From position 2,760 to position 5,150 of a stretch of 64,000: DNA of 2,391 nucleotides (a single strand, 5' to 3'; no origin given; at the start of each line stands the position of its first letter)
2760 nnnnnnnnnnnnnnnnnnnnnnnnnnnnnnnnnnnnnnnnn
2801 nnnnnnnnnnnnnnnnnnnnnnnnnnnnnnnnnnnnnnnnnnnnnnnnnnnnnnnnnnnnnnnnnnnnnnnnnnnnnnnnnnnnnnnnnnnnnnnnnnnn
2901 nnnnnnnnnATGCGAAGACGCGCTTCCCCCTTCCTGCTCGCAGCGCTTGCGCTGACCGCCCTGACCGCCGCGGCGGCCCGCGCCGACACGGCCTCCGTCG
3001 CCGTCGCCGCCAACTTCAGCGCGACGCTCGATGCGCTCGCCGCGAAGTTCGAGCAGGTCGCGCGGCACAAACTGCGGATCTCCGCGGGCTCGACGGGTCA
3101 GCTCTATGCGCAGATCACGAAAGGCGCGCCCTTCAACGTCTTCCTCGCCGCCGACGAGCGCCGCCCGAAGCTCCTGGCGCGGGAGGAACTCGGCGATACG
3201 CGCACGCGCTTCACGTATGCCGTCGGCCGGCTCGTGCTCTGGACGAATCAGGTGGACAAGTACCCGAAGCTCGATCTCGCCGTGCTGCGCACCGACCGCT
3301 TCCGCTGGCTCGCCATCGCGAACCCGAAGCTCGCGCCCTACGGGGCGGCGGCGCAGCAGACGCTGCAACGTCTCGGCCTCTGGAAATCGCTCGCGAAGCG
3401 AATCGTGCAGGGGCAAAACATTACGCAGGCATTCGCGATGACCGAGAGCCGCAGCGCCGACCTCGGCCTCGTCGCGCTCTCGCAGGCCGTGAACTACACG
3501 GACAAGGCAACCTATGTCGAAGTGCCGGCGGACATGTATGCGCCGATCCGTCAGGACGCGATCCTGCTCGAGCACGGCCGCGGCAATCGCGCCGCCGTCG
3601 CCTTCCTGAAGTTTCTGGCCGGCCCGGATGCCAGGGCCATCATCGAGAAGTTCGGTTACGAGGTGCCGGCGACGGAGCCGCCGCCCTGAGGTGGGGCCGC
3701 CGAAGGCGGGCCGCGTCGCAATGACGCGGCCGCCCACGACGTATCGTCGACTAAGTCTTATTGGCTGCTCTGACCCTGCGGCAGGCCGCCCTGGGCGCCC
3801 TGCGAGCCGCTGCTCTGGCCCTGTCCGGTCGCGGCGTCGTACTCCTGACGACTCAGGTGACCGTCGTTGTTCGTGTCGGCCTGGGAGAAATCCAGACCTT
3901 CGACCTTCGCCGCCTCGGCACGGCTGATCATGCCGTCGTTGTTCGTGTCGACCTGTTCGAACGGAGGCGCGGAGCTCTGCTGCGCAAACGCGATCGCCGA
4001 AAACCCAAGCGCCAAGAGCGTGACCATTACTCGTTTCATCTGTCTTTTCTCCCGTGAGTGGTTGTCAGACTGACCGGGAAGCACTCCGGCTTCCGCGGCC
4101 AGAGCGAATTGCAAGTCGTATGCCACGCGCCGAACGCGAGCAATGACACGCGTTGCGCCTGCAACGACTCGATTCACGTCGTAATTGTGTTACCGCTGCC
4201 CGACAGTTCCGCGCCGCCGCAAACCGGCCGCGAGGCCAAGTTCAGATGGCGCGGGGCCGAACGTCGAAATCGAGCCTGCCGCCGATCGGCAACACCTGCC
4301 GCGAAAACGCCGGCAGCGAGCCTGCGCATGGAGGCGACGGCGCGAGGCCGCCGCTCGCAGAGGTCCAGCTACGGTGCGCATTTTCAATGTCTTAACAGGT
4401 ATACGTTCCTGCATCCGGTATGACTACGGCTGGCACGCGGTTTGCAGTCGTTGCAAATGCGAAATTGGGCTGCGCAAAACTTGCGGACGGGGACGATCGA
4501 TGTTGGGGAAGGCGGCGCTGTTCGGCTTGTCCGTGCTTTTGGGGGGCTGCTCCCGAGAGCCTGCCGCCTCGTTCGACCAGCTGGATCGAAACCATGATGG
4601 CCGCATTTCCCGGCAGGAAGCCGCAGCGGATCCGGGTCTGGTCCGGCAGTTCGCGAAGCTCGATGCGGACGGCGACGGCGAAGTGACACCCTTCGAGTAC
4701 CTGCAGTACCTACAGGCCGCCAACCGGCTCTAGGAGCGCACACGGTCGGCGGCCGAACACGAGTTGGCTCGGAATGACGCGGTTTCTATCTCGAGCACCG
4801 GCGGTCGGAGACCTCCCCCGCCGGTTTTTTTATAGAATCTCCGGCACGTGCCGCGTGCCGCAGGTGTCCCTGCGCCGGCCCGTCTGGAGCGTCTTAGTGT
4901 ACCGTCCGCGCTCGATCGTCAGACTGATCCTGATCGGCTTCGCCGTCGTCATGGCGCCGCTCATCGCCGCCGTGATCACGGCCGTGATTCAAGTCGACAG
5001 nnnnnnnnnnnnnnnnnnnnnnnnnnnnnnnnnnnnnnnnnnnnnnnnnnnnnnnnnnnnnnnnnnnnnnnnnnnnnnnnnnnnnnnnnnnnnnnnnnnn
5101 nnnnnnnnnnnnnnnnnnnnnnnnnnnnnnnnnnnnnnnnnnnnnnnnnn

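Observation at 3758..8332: Two divergent near-consensus sigma54 promoters each drive a secreted EF-hand protein, next to a GlrK-QseG-GlrR-like operon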

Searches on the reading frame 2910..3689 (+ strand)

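Call 5: search_protein_families(library=pfam, proteins=[window:2910-3689:+], max_evalue=0.01)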
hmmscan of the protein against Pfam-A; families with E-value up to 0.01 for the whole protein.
window:2910-3689:+ (259 aa): 2 families
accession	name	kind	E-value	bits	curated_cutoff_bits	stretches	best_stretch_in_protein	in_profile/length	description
PF13531.11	SBP_bac_11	-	9.5e-55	186.3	25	1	29-251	2-227/227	Bacterial extracellular solute-binding protein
PF01547.30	SBP_bac_1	-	4.6e-12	47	26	1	34-242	2-306/307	Bacterial extracellular solute-binding protein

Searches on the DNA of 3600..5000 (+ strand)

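Call 13: search_rna_families(source=window, start=3600, end=5000, threshold=evalue, max_evalue=10)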
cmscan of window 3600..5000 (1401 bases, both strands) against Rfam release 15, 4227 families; matches with E-value up to 10: 5.
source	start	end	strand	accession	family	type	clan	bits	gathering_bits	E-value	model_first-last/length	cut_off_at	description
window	3648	3736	+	RF02770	Ysr224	Gene; sRNA;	-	19.2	70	0.22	1-107/107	no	Yersinia sRNA 224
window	4707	4802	-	RF02938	COG2827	Gene; sRNA;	-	17.9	49.1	3.7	1-77/77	no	COG2827 RNA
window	4359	4475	-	RF00791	mir-357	Gene; miRNA;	-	15.4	49.4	8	1-72/72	no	mir-357 microRNA precursor family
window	4448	4486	-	RF02401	ClpQY_promoter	Cis-reg;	-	13.7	42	5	1-42/57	no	ClpQY promoter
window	4484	4579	+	RF02216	ZNFX1-AS1_2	Gene; lncRNA;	-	11.8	45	6.1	1-93/93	no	ZNFX1 antisense RNA 1 conserved region 2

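Call 58: build_rna_model(alignment_id=A3)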
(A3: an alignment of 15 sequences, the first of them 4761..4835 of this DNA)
Model R1 built from alignment A3 (15 sequences, 93 columns); structure: RNAalifold consensus.
model positions 79; base pairs 15; branch points 1; effective number of sequences 3.48; information 0.716 bits per position. Calibrated on 0.2 Mb of random sequence (short: E-values are rough).
structure used (alignment columns):
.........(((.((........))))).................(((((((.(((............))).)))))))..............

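Call 59: search_with_rna_model(model_id=R1, sources=[window, L020, L021, L022, L024, L025, L028, L029, L031, L032, L033, L034, L035, L036, L037, L038, L040, L041, L042, L043, L044, L045, L047, L049, L050, L053, L055, L056, L057, L058, L060, L061, L062, L063, L067, L070, L073, L075, L077, L078, L080, L081, L087, L088, L089, L090, L091, L093, L012, L013, L001, L016, L023, L030], max_evalue=1)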
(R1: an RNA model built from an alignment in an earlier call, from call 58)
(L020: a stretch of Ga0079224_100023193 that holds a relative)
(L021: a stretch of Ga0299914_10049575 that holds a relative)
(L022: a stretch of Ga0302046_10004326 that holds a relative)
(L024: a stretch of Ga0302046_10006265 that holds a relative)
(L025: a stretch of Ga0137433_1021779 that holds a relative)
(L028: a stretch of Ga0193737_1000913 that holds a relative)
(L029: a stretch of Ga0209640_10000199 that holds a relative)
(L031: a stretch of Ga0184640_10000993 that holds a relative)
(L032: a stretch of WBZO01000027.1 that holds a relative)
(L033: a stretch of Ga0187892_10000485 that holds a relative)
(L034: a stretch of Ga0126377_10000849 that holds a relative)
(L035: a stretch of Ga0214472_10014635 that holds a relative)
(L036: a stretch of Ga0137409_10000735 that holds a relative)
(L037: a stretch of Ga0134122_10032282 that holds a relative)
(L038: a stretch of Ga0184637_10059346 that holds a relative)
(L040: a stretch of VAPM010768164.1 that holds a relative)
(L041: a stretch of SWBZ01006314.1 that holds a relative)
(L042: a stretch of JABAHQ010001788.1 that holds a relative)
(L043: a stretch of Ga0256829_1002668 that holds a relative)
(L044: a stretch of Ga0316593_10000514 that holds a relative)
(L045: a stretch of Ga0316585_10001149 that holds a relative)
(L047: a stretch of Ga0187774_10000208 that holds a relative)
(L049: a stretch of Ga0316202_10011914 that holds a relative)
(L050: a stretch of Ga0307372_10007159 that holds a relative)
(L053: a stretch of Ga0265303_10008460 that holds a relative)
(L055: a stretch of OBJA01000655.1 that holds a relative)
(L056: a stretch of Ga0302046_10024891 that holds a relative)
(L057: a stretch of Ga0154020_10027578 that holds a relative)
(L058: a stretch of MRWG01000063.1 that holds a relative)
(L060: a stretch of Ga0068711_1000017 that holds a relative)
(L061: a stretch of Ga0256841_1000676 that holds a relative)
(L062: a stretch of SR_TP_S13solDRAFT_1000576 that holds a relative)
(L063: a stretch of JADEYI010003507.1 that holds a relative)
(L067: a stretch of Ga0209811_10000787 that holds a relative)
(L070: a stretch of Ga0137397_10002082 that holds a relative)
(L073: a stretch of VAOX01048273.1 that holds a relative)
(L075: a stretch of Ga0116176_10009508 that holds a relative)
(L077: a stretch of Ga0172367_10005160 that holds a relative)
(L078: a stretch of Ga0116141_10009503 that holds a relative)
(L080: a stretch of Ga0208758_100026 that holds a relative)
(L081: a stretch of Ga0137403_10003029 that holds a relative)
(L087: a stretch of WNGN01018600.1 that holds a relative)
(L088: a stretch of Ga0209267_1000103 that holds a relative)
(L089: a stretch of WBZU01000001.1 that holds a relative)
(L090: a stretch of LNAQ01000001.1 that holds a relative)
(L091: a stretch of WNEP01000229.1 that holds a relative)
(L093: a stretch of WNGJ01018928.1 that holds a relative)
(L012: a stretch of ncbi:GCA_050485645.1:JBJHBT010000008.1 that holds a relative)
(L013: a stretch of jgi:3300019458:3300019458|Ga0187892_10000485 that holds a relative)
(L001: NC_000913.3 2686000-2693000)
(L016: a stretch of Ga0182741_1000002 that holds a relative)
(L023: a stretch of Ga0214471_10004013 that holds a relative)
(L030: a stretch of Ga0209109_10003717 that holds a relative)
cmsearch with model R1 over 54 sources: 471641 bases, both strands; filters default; matches with E-value up to 1: 5.
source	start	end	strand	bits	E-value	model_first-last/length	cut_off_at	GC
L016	3854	3932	+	84.4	1.4e-16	1-79/79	no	0.59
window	4761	4835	+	70.5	2.2e-13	1-79/79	no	0.59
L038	292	367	-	20.6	0.055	1-79/79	no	0.59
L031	2088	2169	-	16.4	0.51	1-79/79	no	0.6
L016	3893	3922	-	16.1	0.61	39-68/79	no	0.83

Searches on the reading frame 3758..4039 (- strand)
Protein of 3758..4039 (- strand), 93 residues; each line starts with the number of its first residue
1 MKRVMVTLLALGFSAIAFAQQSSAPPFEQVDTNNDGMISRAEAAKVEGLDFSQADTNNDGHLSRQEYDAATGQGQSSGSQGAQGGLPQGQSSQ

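Call 5: search_protein_families(library=pfam, proteins=[window:3758-4039:-], max_evalue=0.01)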
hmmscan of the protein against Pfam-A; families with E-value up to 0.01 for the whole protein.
window:3758-4039:- (93 aa): 5 families
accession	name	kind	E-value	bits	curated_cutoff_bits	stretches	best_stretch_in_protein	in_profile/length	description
PF13202.12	EF-hand_5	-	2.1e-11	43.1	25.9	2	50-67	3-21/25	EF hand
PF00036.39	EF-hand_1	-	2.8e-08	33.2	25.4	1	51-67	6-22/29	EF hand domain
PF13405.12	EF-hand_6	-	2e-07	30.6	25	0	51-66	6-21/30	EF-hand domain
PF13499.12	EF-hand_7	-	7.4e-07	29.9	30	1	27-67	8-62/67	EF-hand domain pair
PF10591.15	SPARC_Ca_bdg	-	0.0041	17.8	22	0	27-67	60-110/113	Secreted protein acidic and rich in cysteine Ca binding region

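Call 6: search_protein_families(library=ncbifam, proteins=[window:3758-4039:-], max_evalue=0.01)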
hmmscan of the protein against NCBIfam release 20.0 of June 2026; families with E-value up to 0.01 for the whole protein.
window:3758-4039:- (93 aa): 4 families
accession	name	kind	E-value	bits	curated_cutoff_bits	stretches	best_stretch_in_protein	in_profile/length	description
NF053806.1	lanmdlnLanM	equivalog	6.9e-07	29.4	135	1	7-69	10-72/132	lanmodulin LanM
NF041410.1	XopAW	subfamily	2.4e-06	27.5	120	1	21-83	103-174/235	XopAW family type III secretion system calcium-binding effector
NF053838.1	hit_Bd0108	equivalog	0.0039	17.7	40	1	1-76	1-79/94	predatory lifecycle switch protein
NF008965.0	PRK12309.1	equivalog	0.009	15.1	550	1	23-72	336-384/392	transaldolase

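Call 63: find_homologous_proteins(query=window:3758-4039:-, max_evalue=0.001)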
Query window:3758-4039:- (93 aa): 47 proteins with E <= 0.001 among 156 candidates.
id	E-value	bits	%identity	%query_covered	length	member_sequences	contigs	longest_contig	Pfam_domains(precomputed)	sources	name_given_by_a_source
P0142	1.6e-51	189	100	100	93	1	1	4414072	PF13405.13,PF13499.13,PF13202.13,PF00036.39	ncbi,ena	-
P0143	4.2e-43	162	92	97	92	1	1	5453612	PF13405.13,PF13499.13,PF13202.13,PF00036.39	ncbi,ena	-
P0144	7.2e-37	143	86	89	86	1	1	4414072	PF13405.13,PF13499.13,PF13202.13,PF00036.39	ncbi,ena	-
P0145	5.5e-35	137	85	76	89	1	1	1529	PF13202.13,PF00036.39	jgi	jgi:hypothetical protein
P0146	2.3e-32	128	84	81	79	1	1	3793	PF13405.13,PF13202.13,PF00036.39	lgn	-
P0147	1.5e-30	122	84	74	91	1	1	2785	PF13405.13,PF13202.13,PF00036.39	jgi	jgi:hypothetical protein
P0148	6.4e-28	114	74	84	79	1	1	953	PF13405.13,PF13202.13,PF00036.39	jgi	jgi:hypothetical protein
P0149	4.4e-27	111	73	84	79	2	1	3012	PF13405.13,PF13202.13,PF00036.39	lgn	-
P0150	2.7e-25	106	75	74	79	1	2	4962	PF13405.13,PF13499.13,PF13202.13,PF00036.39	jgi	jgi:hypothetical protein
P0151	4.0e-25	105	75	74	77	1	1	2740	PF13405.13,PF13202.13,PF00036.39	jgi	jgi:hypothetical protein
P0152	1.4e-23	100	66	74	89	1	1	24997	PF13405.13,PF13202.13,PF00036.39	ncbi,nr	ncbi:MAG TPA: calcium-binding protein [Gammaproteobacteria bacterium]|nr:calcium-binding protein [Ga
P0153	3.7e-22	96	65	74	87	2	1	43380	PF13405.13,PF13202.13,PF00036.39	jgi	jgi:hypothetical protein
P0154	1.7e-20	90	71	67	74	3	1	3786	PF13405.13,PF13499.13,PF13202.13,PF00036.39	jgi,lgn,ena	-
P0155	4.7e-18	83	66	78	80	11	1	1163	PF13202.13,PF00036.39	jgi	-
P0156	1.6e-16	78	59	78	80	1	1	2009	PF13405.13,PF13499.13,PF13202.13,PF00036.39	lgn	-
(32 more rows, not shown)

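Call 65: find_encoding_contigs(protein=P0144, flank=6000, max_places=2)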
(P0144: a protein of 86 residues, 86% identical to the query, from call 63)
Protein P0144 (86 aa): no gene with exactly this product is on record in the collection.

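Call 90: search_solved_structures(query=window:3758-4039:-, max_evalue=0.01)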
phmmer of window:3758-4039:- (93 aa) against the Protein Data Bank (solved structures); distinct sequences matched with E-value up to 0.01: 9.
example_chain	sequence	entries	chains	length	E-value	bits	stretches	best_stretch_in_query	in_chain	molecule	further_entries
1q80_A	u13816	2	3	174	5.6e-06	29.8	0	21-57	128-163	Sarcoplasmic calcium-binding protein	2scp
8fns_A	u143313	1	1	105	1.7e-05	28.2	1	22-71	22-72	EF-hand domain-containing protein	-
6mi5_X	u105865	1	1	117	3.7e-05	27.2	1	22-71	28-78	Lanmodulin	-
3l19_A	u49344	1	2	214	0.0018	21.8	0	50-91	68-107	Calcium/calmodulin dependent protein kinase with a kinase domain and 4 calmodulin like EF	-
5m6c_A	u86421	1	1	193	0.0055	20.2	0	51-67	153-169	Neuron-specific calcium-binding protein hippocalcin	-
5m6c_E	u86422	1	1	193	0.0055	20.2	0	51-67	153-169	Neuron-specific calcium-binding protein hippocalcin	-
5g4p_A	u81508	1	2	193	0.0073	19.9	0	51-67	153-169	Neuron-specific calcium-binding protein hippocalcin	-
5g58_A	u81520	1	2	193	0.0073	19.9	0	51-67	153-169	Neuron-specific calcium-binding protein hippocalcin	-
5t7c_A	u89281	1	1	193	0.0079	19.7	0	51-67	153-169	Hippocalcin-like protein 1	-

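Call 100: predict_structure(alignment_id=A4)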
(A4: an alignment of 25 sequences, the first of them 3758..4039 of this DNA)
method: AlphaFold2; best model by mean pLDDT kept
length: 93 residues; sequences in the alignment: 25
mean_pLDDT: 69.0   pTM: 0.50
mean pLDDT of the five models: 69.0, 68.3, 67.9, 67.4, 67.1
residues with pLDDT >= 90: 19; 70-90: 29; 50-70: 18; < 50: 27
segments of 3 or more residues with pLDDT < 50: 1-3, 14-21, 77-86, 88-91
pLDDT, mean of each block of 10 residues (from residue 1): 50 46 74 91 86 90 89 56 44 50
secondary structure, 60 per line:
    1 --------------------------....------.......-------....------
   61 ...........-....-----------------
elements in order: H27-30 E37-39 H40-43 H51-54 E61-63 H64-71 H73-76

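Call 102: fold_search(model_id=the predicted structure, library=pdb)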
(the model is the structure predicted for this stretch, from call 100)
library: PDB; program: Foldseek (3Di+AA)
matches with E <= 10: 855; with E <= 0.001: 0
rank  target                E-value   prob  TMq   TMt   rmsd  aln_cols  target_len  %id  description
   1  3l19_B                1.2e-01  0.96  0.38  0.21   4.0        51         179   29  Crystal structure of calcium binding domain of CpCDPK3, cgd5_820 (released 2009-12-22)
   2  9nxf_B                1.4e-01  0.97  0.40  0.27   3.8        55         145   22  Crystal structure of CN:Tak1 complex (released 2025-12-17)
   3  8fns                  1.5e-01  0.98  0.43  0.39   1.9        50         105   30  X-ray crystal structure of Methylorubrum extorquens AM1 lanmodulin (LanM) with neodymium (III) bound at pH 7 (released 2023-06-07)
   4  9nxe_B                1.7e-01  0.95  0.38  0.25   4.7        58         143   22  Crystal Structure of Calcineurin Clinical Variant E282K (released 2025-12-17)
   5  5g58_E                1.7e-01  0.93  0.40  0.21   6.0        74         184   27  Crystal structure of A190T mutant of human hippocalcin AT 2.5 A resolution (released 2017-05-03)
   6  6van_A                1.7e-01  0.87  0.40  0.27   5.9        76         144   25  Crystal structure of caltubin from the great pond snail (released 2020-12-23)
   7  1snl_MODEL_1_A        1.7e-01  0.44  0.35  0.33  14.7       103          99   19  NMR Solution Structure of the Calcium-binding Domain of Nucleobindin (CALNUC) (released 2004-08-17)
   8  2scp_A                1.8e-01  0.97  0.37  0.21   3.1        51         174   45  STRUCTURE OF A SARCOPLASMIC CALCIUM-BINDING PROTEIN FROM NEREIS DIVERSICOLOR REFINED AT 2.0 ANGSTROMS RESOLUTION (released 1993-10-31)
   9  2ro8_MODEL_1_A        1.8e-01  0.87  0.39  0.45   4.3        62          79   14  Solution structure of calcium bound soybean calmodulin isoform 1 N-terminal domain (released 2008-04-08)
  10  2m7n_MODEL_1_A        2.0e-01  0.87  0.35  0.45   3.5        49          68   24  C-terminal structure of (Y81F)-EhCaBP1 (released 2013-06-19)
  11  6nuc_B                2.1e-01  0.95  0.40  0.25   4.0        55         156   22  Structure of Calcineurin in complex with NHE1 peptide (released 2019-07-03)
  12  3l19_A                2.1e-01  0.95  0.40  0.21   4.0        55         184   31  Crystal structure of calcium binding domain of CpCDPK3, cgd5_820 (released 2009-12-22)
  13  3ox6_F                2.1e-01  0.87  0.37  0.25   3.8        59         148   25  Crystal Structure of the calcium sensor calcium-binding protein 1 (CaBP1) (released 2010-12-22)
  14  6yig                  2.3e-01  0.98  0.39  0.36   2.7        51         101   33  Crystal structure of the N-terminal EF-hand domain of Arabidopsis thaliana AtEH1/Pan1 (released 2021-04-14)
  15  1sra                  2.3e-01  0.96  0.41  0.26   2.8        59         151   24  STRUCTURE OF A NOVEL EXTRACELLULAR CA2+-BINDING MODULE IN BM-40(SLASH)SPARC(SLASH)OSTEONECTIN (released 1996-03-08)
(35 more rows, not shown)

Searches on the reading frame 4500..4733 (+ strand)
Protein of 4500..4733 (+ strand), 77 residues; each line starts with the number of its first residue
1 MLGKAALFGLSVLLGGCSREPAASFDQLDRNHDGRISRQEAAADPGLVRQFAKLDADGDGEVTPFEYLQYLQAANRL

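Call 5: search_protein_families(library=pfam, proteins=[window:4500-4733:+], max_evalue=0.01)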
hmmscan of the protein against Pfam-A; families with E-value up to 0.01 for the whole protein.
window:4500-4733:+ (77 aa): 5 families
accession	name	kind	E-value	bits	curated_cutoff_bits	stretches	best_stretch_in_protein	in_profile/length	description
PF13202.12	EF-hand_5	-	7.3e-12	44.6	25.9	2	24-40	4-20/25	EF hand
PF13405.12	EF-hand_6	-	9e-10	37.9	25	2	25-40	6-21/30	EF-hand domain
PF00036.39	EF-hand_1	-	2.4e-09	36.5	25.4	2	50-72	5-27/29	EF hand domain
PF13499.12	EF-hand_7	-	2e-06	28.5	30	1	24-71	7-66/67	EF-hand domain pair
PF05901.16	Excalibur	-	0.0018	19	22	0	44-60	19-32/36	Excalibur calcium-binding domain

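Call 6: search_protein_families(library=ncbifam, proteins=[window:4500-4733:+], max_evalue=0.01)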
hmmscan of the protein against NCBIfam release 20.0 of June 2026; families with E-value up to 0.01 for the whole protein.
window:4500-4733:+ (77 aa): 3 families
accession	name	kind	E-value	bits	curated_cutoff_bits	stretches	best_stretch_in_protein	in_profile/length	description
NF041410.1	XopAW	subfamily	2e-06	27.8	120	0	19-43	136-160/235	XopAW family type III secretion system calcium-binding effector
NF053806.1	lanmdlnLanM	equivalog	2.5e-05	24.3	135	1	22-73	51-101/132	lanmodulin LanM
NF038285.1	deiodinase_rel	hypoth_equivalog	0.00081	18.9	250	1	21-74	62-124/347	deiodinase family protein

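Call 91: search_solved_structures(query=window:4500-4733:+, max_evalue=0.01)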
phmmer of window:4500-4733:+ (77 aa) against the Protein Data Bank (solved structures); distinct sequences matched with E-value up to 0.01: 41.
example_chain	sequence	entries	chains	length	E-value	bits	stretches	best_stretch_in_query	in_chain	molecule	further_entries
2m7n_A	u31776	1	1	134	1.3e-07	35.1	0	24-70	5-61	Calcium-binding protein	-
2jnx_A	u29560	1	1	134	1.7e-07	34.8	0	23-73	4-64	Calcium binding protein 2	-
1jfj_A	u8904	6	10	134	3.2e-07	33.9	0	24-70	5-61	CALCIUM-BINDING PROTEIN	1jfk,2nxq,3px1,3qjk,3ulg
6tz8_B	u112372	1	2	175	0.00028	24.6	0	47-76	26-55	Calcineurin subunit B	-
7jtk_M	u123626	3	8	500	0.0012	22.6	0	47-74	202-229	Flagellar radial spoke protein 7 | Radial spoke protein 7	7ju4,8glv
9jqi_A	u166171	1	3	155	0.0016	22.2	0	44-76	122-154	Calmodulin-1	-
3cs1_A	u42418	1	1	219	0.002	21.9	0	15-69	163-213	Flagellar calcium-binding protein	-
1yx7_A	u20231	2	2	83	0.0025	21.6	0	47-71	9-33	Calsensin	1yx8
8fns_A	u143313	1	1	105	0.003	21.3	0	22-73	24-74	EF-hand domain-containing protein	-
1bjf_A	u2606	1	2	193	0.003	21.3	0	24-50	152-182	NEUROCALCIN DELTA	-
2k0j_A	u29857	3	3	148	0.0036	21.1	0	44-73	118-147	calmodulin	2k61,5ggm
6mi5_X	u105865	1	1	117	0.0043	20.8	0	22-73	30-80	Lanmodulin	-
1vrk_A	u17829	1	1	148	0.0046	20.7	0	46-73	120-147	CALMODULIN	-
1qtx_A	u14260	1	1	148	0.0047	20.7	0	46-73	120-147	PROTEIN (CALMODULIN)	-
1qs7_A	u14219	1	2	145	0.0049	20.6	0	46-73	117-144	CALMODULIN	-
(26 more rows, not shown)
